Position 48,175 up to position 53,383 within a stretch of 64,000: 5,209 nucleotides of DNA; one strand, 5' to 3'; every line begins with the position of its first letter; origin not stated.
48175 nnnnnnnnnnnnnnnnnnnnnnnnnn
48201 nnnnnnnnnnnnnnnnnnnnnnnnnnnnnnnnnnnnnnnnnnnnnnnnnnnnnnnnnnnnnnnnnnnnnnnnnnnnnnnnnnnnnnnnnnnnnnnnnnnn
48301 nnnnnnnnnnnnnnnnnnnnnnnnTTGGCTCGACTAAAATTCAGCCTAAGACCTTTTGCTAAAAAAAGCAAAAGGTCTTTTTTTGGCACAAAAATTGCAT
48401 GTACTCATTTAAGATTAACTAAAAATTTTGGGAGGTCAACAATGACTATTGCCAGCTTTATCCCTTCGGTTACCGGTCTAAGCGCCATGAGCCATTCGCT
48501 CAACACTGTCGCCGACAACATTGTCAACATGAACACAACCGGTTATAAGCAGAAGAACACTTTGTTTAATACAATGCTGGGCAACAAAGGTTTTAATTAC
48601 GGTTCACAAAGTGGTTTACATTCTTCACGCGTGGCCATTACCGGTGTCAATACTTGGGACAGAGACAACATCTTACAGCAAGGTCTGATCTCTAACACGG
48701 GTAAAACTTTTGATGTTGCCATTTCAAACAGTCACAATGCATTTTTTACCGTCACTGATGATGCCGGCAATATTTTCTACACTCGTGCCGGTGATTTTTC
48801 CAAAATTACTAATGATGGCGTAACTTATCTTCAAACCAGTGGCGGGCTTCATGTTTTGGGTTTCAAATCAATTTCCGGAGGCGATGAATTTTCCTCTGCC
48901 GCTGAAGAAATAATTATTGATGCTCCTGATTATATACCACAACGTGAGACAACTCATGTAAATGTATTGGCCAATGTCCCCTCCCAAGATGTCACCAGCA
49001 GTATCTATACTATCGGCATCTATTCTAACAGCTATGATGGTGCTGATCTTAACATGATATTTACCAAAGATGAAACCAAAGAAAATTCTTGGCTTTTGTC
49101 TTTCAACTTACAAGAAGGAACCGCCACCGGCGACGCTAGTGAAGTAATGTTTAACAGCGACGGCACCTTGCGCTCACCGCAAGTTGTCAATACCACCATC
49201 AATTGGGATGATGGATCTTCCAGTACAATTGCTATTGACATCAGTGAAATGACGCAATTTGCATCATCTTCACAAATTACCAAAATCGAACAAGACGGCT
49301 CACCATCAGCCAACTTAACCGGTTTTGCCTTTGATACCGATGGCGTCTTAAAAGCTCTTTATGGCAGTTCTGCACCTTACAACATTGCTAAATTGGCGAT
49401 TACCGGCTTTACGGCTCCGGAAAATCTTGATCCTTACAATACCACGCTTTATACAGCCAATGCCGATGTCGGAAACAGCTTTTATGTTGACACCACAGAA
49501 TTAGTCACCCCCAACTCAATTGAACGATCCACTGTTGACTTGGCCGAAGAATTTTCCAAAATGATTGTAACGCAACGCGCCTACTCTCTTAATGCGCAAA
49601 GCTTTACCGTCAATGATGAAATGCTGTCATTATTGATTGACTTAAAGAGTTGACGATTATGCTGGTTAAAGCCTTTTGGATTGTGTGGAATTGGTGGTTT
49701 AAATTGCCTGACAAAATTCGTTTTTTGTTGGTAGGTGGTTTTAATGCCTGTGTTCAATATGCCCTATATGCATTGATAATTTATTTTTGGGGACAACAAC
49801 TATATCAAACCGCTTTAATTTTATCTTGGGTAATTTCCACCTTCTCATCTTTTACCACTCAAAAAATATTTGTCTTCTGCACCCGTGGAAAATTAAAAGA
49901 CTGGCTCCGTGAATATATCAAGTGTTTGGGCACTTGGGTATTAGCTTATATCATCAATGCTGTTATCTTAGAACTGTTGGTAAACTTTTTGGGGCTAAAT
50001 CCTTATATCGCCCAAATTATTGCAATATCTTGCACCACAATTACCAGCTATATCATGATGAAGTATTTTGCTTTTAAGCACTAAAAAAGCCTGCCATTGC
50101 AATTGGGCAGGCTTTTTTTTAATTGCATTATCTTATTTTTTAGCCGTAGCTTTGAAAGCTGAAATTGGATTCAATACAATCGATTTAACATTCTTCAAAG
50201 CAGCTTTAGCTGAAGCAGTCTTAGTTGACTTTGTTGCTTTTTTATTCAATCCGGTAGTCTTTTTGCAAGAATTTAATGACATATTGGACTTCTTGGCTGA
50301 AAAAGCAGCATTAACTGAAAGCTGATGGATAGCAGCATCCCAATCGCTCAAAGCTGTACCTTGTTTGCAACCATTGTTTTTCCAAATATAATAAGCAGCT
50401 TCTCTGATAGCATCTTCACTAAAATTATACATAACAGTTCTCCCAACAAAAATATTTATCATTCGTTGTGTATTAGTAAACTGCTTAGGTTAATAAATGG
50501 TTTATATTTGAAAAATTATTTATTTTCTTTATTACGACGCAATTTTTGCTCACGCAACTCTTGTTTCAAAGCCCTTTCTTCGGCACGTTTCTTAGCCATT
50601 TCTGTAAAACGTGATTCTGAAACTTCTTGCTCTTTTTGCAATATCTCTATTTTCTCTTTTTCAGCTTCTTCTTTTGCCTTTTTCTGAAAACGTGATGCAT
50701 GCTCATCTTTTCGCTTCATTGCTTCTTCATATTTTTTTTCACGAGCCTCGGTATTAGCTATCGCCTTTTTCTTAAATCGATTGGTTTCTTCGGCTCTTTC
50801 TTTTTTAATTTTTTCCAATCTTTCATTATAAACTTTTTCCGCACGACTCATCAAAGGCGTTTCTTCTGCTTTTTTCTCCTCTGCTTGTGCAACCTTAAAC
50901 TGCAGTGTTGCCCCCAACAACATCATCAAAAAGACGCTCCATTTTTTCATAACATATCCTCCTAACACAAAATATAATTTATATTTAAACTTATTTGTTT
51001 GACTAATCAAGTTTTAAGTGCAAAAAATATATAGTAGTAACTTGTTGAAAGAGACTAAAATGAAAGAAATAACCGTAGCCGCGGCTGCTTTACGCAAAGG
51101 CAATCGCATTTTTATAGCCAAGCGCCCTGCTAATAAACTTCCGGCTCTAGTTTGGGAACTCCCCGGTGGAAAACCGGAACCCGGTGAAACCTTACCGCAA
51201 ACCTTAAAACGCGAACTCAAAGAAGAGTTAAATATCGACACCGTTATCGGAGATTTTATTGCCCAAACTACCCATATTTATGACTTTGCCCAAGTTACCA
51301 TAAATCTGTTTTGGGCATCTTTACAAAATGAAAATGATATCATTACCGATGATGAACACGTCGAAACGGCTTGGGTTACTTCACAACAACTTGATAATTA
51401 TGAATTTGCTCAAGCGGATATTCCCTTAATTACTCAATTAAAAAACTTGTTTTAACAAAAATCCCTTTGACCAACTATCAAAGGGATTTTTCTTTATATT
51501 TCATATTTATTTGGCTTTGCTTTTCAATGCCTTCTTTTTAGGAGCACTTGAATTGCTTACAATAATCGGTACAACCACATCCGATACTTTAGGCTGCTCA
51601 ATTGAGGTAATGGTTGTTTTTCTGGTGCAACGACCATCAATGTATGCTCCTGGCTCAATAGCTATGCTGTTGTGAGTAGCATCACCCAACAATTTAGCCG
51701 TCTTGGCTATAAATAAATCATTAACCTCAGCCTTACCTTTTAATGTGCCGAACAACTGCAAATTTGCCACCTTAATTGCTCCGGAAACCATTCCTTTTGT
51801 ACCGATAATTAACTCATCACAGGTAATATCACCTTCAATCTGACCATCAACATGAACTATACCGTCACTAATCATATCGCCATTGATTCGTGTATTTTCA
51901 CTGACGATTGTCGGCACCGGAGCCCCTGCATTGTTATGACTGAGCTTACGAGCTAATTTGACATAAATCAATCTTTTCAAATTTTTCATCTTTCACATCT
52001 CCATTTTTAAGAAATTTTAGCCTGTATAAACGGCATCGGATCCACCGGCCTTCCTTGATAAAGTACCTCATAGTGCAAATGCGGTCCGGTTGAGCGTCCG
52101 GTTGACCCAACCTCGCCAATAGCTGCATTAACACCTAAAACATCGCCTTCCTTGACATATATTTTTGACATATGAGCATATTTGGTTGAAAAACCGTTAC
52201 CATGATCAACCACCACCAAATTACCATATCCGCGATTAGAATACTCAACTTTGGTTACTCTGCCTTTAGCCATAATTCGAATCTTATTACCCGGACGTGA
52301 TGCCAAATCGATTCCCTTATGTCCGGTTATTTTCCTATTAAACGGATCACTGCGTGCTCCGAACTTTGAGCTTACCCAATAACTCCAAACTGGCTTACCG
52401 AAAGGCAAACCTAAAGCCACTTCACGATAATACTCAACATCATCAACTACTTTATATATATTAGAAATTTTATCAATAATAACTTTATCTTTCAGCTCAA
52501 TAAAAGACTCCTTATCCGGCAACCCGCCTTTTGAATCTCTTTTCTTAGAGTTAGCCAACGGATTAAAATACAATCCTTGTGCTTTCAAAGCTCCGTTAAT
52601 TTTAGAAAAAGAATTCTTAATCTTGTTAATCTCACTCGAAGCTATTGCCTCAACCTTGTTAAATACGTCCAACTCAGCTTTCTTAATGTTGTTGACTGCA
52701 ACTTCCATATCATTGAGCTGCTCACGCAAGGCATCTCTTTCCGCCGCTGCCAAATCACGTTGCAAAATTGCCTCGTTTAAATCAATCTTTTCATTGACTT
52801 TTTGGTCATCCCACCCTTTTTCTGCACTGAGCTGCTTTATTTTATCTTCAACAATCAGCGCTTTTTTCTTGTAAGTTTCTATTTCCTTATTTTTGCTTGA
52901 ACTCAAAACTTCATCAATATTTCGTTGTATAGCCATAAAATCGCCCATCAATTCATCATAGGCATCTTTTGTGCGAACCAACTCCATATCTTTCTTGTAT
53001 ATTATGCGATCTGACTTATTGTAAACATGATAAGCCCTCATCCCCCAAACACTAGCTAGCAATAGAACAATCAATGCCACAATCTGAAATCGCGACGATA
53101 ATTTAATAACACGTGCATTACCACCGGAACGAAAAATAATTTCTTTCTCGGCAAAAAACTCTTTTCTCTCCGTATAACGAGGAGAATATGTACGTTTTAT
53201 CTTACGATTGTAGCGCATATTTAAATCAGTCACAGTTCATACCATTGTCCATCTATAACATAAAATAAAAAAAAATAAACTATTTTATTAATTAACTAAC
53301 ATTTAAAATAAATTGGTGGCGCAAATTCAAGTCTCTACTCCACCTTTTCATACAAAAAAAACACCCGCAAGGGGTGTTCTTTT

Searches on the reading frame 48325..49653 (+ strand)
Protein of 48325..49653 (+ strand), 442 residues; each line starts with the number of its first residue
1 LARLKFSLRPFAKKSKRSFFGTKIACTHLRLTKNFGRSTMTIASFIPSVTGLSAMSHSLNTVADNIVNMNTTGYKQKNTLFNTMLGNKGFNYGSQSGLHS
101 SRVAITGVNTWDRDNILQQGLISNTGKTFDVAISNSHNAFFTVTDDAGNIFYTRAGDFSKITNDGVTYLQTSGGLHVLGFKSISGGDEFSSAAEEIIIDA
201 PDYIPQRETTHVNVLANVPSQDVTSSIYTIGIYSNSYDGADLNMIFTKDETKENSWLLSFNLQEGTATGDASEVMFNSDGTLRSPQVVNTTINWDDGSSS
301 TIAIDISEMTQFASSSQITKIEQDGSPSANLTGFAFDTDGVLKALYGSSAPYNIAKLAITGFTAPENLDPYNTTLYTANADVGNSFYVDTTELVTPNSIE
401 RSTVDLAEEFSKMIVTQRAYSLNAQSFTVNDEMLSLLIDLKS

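Call 3: search_protein_families(library=pfam, proteins=[window:48325-49653:+], max_evalue=1)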
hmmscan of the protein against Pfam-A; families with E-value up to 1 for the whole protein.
window:48325-49653:+ (442 aa): 5 families
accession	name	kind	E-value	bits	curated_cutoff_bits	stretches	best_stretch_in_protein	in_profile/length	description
PF06429.18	Flg_bbr_C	-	4.6e-11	42.5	23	1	398-439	4-45/46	Flagellar basal body rod FlgEFG protein C-terminal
PF07559.19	FlgE_D2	-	3.6e-08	34.4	22.7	1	240-325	36-141/142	Flagellar basal body protein FlaE D2 domain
PF00460.25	Flg_bb_rod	-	4.3e-07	30.2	20.7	1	49-75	5-31/31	Flagella basal body rod protein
PF22692.1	LlgE_F_G_D1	-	5.6e-06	26.9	27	1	138-199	5-48/64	Flagellar hook protein FlgE/F/G D1 domain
PF21085.3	CusS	-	0.16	12.5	24.1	1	126-161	66-102/160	CusS sensor domain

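Call 4: search_protein_families(library=ncbifam, proteins=[window:48325-49653:+], max_evalue=1)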
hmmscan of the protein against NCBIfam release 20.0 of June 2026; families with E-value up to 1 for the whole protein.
window:48325-49653:+ (442 aa): 27 families (the best 25 are shown)
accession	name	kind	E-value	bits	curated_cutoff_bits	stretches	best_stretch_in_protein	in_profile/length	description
TIGR03506.1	FlgEFG_subfam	subfamily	2.5e-58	198.5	70.25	1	46-423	4-351/351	flagellar hook-basal body complex protein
NF004242.0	PRK05682.2-1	equivalog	5.3e-52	177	365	1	47-439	9-419/422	flagellar hook protein FlgE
NF004238.1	PRK05682.1-1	equivalog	5.1e-47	161.1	400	1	44-440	2-413/414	flagellar hook protein FlgE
NF004241.1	PRK05682.1-5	equivalog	7.1e-46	157.2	469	1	44-441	4-445/446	flagellar hook protein FlgE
NF004243.1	PRK05682.2-2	equivalog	1.9e-45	155.7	801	1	47-441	9-419/420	flagellar hook protein FlgE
NF005286.1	PRK06803.1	equivalog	2.3e-33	115.9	467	1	44-438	2-399/402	flagellar hook protein FlgE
TIGR02490.1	flgF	equivalog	8.4e-33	113.8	178.5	1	48-420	4-217/218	flagellar basal-body rod protein FlgF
NF040922.1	flgE_Caulobact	equivalog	1.5e-31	110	750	2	287-441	339-504/505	flagellar hook protein FlgE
TIGR02488.1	flgG_G_neg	equivalog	1.7e-30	106.4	252.75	2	48-163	5-123/259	flagellar basal-body rod protein FlgG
NF004240.1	PRK05682.1-4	equivalog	3.1e-26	92.7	472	2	259-433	255-435/443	flagellar hook protein FlgE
NF009278.1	PRK12636.1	equivalog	1e-25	90.8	350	2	332-441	149-262/263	flagellar basal body rod protein FlgG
TIGR02489.1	flgE_epsilon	equivalog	1.5e-23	83.2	412.85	2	268-441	533-718/719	flagellar hook protein FlgE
NF009456.0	PRK12816.1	equivalog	1.5e-21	77.2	416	2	46-177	6-136/264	flagellar basal body rod protein FlgG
NF009279.0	PRK12637.1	equivalog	3.8e-20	72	663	2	298-440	327-472/473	flagellar hook protein FlgE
NF009331.1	PRK12689.1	equivalog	8.7e-20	70.9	347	2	54-180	14-130/252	flagellar basal-body rod protein FlgF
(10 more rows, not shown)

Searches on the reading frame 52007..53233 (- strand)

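Call 67: search_protein_families(library=ncbifam, proteins=[window:52007-53233:-], max_evalue=0.00001)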
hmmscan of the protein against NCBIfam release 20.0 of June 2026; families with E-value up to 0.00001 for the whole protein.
window:52007-53233:- (408 aa): 14 families
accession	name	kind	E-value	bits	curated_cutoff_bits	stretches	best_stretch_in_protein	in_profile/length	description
NF053825.1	PdgNdpepShyA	equivalog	8.6e-25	87.3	700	1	284-400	274-390/425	peptidoglycan DD-endopeptidase ShyA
NF052530.1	Heli_ShapePgp3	exception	8.4e-24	84.1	300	1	271-404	134-265/270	peptidoglycan metallopeptidase Pgp3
NF008652.0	PRK11649.1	equivalog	1e-22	80.5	341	1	284-400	291-407/439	murein DD-endopeptidase MepM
NF053824.1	PdgNdpepShyC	equivalog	2.2e-21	76.3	700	1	284-394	274-384/429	peptidoglycan DD-endopeptidase ShyC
NF040883.1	amid_act_ActS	equivalog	2.7e-19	69.4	375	1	294-404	125-234/242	amidase activator ActS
NF008123.1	PRK10871.1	equivalog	2.2e-18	66.8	311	1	292-403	252-362/365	murein hydrolase activator NlpD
NF052336.1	PdgHdaseHSB100310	equivalog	4.7e-17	62.3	500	1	286-395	42-146/316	peptidoglycan hydrolase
NF052529.1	PG_M23_Pgp6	exception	2.3e-16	59.5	600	1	305-402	335-431/452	peptidoglycan metallopeptidase Pgp6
NF053738.1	S2SprSpoIIQBc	equivalog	1.2e-14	54.5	250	1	298-407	115-227/232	stage II sporulation protein SpoIIQ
NF050804.1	CellDivDipMCaul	equivalog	1.3e-14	54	900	1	299-398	520-627/634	cell division endopeptidase DipM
NF008644.1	PRK11637.1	equivalog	2.5e-12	46.5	270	1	272-403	255-383/385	murein hydrolase activator EnvC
NF047755.1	LIC_10271_M23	exception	1.4e-10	41.3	180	1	304-377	116-188/207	LIC_10271 family cell wall hydrolase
NF047657.1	CellWlHdaseLepto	equivalog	9.1e-10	38.4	400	1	297-377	119-199/221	hypothetical protein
NF041208.1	celldiv_DipM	equivalog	1.8e-09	37.3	740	1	305-403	319-417/419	cell division endopeptidase DipM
